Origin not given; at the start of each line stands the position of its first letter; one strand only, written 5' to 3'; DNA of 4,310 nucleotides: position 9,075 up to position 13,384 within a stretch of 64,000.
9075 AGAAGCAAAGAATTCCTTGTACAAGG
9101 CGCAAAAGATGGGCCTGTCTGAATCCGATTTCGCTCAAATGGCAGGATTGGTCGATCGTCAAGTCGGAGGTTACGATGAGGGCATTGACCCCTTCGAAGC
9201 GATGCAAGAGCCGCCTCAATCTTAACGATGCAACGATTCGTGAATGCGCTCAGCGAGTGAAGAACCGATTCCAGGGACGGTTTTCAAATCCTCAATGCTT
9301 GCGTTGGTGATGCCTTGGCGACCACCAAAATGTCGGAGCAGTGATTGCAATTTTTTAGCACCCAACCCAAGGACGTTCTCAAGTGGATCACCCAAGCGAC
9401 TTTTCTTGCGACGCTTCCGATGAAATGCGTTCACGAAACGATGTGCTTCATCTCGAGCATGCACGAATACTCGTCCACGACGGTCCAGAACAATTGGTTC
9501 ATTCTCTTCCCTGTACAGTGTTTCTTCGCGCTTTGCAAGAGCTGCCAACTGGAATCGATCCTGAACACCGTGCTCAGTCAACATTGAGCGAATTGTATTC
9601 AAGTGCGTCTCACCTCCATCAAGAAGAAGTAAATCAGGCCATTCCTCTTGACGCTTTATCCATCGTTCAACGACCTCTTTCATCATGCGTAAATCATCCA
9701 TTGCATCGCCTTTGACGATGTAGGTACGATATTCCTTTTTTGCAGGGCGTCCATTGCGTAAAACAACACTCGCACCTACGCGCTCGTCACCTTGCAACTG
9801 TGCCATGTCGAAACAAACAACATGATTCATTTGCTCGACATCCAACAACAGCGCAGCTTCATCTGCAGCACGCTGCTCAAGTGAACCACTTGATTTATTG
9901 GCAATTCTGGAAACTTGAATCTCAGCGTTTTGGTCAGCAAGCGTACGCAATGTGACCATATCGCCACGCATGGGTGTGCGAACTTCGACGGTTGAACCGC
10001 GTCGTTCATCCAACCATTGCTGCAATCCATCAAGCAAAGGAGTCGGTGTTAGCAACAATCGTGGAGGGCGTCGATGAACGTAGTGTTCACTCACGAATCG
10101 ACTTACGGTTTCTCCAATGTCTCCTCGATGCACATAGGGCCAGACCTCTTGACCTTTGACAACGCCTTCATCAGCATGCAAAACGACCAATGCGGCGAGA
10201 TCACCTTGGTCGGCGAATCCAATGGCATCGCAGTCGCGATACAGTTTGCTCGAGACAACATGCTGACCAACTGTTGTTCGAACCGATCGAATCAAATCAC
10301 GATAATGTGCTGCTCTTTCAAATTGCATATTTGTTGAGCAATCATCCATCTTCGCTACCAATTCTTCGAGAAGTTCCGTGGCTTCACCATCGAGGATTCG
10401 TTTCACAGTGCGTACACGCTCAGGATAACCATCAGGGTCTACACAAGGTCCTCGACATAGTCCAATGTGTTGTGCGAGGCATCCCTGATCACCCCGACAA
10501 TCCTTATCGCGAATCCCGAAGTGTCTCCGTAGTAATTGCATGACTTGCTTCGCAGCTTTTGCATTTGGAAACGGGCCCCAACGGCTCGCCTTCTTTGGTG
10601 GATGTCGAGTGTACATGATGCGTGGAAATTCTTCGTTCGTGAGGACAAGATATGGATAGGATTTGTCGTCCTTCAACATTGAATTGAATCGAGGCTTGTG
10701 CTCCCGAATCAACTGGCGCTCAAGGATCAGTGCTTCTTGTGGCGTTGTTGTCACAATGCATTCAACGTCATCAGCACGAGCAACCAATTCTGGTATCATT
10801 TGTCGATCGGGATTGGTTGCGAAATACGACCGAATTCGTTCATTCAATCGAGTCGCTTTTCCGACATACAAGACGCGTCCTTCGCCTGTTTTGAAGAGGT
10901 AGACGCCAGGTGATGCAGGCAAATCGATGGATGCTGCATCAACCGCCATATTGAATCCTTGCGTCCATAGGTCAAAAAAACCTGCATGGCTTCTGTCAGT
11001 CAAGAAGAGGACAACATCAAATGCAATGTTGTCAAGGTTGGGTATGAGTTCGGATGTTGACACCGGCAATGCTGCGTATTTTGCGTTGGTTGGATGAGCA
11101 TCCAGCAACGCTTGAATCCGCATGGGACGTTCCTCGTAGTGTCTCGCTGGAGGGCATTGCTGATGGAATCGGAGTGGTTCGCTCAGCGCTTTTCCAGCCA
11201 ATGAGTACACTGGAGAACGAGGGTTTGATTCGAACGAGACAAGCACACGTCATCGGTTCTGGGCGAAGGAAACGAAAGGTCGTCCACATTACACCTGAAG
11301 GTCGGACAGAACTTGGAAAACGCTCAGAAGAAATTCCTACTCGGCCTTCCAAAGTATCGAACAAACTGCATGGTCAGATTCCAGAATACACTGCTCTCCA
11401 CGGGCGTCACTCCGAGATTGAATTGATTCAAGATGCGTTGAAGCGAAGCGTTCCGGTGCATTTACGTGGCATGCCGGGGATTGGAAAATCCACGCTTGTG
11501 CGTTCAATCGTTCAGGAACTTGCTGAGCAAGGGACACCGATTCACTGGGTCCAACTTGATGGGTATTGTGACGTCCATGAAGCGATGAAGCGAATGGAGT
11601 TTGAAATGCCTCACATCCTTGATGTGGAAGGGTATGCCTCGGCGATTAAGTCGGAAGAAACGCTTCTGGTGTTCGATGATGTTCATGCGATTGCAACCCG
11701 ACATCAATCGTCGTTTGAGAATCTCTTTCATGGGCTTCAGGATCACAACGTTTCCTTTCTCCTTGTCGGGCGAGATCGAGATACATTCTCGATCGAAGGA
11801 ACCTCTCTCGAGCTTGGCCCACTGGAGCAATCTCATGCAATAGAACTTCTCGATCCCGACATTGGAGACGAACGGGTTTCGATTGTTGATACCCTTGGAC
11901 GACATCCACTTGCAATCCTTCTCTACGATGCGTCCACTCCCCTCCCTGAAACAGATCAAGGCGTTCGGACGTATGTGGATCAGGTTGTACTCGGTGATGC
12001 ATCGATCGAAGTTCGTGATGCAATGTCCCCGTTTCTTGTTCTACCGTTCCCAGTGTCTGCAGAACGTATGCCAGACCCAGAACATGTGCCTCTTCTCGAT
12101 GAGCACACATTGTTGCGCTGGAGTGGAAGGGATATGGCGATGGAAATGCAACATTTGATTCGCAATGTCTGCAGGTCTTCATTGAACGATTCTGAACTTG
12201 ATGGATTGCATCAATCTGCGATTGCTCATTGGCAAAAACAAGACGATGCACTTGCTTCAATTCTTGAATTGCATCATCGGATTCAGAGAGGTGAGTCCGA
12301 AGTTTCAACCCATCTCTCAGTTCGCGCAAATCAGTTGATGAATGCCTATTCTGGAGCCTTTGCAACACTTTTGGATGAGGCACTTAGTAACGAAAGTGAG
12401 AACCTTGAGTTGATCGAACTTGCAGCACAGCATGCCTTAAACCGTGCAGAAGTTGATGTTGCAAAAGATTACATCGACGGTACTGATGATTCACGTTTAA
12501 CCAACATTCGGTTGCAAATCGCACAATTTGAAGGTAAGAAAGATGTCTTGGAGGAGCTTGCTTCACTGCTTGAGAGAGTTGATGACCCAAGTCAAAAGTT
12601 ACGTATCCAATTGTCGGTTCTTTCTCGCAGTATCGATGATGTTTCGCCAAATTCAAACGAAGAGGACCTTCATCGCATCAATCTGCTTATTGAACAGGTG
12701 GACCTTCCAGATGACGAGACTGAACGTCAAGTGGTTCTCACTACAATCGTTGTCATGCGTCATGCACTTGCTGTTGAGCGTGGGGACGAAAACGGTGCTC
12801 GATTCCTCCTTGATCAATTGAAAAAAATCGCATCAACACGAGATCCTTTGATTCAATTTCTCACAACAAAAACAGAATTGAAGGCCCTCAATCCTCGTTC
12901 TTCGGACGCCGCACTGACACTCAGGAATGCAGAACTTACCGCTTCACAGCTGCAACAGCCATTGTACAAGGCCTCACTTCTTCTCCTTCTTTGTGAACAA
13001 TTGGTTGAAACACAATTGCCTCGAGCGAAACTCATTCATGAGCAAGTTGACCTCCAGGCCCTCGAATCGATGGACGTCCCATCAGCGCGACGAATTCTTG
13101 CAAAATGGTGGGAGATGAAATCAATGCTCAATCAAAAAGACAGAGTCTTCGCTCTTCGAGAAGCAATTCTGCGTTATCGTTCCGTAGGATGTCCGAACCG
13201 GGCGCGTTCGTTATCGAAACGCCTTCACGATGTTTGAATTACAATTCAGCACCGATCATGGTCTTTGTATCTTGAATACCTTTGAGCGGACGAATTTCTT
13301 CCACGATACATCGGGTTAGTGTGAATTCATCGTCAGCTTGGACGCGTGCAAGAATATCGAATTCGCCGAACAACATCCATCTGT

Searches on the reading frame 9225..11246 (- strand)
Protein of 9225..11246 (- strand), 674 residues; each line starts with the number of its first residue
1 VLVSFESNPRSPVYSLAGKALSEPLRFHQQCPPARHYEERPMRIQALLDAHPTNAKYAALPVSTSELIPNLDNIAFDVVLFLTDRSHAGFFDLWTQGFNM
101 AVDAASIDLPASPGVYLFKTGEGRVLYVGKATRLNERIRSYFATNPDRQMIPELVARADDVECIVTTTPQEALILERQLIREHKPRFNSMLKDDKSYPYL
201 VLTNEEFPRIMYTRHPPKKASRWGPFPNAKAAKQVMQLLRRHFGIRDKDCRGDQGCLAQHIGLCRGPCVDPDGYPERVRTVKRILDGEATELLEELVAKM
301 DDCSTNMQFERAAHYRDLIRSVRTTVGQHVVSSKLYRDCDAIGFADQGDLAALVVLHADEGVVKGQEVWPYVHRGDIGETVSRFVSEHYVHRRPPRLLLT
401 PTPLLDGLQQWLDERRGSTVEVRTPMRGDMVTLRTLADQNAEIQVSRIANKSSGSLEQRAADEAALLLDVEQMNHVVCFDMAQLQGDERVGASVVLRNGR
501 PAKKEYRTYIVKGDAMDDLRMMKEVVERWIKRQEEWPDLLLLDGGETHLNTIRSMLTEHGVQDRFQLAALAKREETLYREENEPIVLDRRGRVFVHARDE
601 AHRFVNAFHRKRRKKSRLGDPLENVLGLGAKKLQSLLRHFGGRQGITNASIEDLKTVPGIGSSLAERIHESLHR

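Call 76: search_protein_families(library=pfam, proteins=[window:9225-11246:-], max_evalue=0.0001)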
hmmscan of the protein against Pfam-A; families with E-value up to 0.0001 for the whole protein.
window:9225-11246:- (674 aa): 6 families
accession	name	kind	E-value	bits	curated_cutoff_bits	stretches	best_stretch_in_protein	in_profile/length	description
PF08459.17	UvrC_RNaseH_dom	-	1.4e-32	113.1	22.3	1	469-604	5-157/159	UvrC RNAse H endonuclease domain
PF22920.2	UvrC_RNaseH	-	9.8e-18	64.6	24.3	1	338-446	1-114/116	UvrC Ribonuclease H-like domain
PF02151.25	UVR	-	1.2e-08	34.8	21.5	1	291-323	2-34/36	UvrB/uvrC motif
PF14520.12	HHH_5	-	5.8e-08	33.5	27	1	622-673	4-56/57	Helix-hairpin-helix domain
PF00633.29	HHH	-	3.5e-07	30.2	24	1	644-670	3-29/30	Helix-hairpin-helix motif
PF01541.30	GIY-YIG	-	2e-06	28.5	22.6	1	113-186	2-76/78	GIY-YIG catalytic domain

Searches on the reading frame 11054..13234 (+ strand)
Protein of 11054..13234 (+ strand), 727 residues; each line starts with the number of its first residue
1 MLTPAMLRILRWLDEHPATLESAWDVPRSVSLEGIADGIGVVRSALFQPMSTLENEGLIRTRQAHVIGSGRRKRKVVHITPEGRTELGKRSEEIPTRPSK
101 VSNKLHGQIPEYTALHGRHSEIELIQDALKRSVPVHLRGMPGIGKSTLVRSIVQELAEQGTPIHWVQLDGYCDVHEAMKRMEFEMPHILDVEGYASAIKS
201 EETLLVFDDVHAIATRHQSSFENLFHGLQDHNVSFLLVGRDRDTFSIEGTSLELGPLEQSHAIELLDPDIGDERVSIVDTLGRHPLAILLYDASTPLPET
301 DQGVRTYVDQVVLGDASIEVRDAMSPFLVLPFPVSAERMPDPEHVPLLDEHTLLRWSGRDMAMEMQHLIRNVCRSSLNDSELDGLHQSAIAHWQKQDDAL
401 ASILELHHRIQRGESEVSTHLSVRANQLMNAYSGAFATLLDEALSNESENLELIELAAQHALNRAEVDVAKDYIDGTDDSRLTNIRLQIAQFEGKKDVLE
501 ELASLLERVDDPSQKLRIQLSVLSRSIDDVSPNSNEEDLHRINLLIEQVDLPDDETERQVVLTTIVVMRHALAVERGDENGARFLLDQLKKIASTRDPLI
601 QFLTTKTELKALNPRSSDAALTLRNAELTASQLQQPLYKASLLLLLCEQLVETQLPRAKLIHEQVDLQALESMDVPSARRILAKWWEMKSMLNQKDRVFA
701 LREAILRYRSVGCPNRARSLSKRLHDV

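Call 72: search_protein_families(library=pfam, proteins=[window:11054-13234:+], max_evalue=0.01)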
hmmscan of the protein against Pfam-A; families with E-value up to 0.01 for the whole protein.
window:11054-13234:+ (727 aa): 16 families
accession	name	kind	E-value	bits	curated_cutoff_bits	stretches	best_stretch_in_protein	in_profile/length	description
PF13191.12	AAA_16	-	1.5e-08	35.8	32.6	1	115-181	2-64/167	AAA ATPase domain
PF00004.35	AAA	-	4.6e-06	27.6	21.2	1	137-230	3-97/131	ATPase family associated with various cellular activities (AAA)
PF00931.28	NB-ARC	-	6.9e-05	22.7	23.5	1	135-266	21-165/248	NB-ARC domain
PF25199.1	nSTAND_NTPase5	-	9.1e-05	22.7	34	1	129-244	39-137/145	Novel STAND NTPase 5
PF03266.21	NTPase_1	-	0.00017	21.9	23.9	1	135-189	2-53/168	NTPase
PF13173.12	AAA_14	-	0.00045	20.7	27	1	135-214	5-75/129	AAA domain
PF20720.3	nSTAND3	-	0.00046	20.4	27.2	1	121-178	6-61/155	Novel STAND NTPase 3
PF25201.1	nSTAND6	-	0.00054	20.5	27.7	1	115-177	1-63/148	Novel STAND NTPase 6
PF05729.18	NACHT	-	0.00061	20.1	26.7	1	135-162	3-30/167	NACHT domain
PF13401.12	AAA_22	-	0.0007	20.4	27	1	139-240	12-123/130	AAA domain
PF03551.20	PadR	-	0.001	19.4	27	1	38-88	25-74/75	Transcriptional regulator PadR-like family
PF24883.2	NPHP3_N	-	0.0013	19.4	24.8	1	134-163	24-53/164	Nephrocystin 3, N-terminal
PF03308.22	MeaB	-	0.0028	17.1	23.1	1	130-169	31-70/273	Methylmalonyl Co-A mutase-associated GTPase MeaB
PF09339.16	HTH_IclR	-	0.004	17.3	22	0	7-61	6-50/52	IclR helix-turn-helix domain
PF03029.23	ATP_bind_1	-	0.0059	16.9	27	0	139-173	3-37/240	Conserved hypothetical ATP binding protein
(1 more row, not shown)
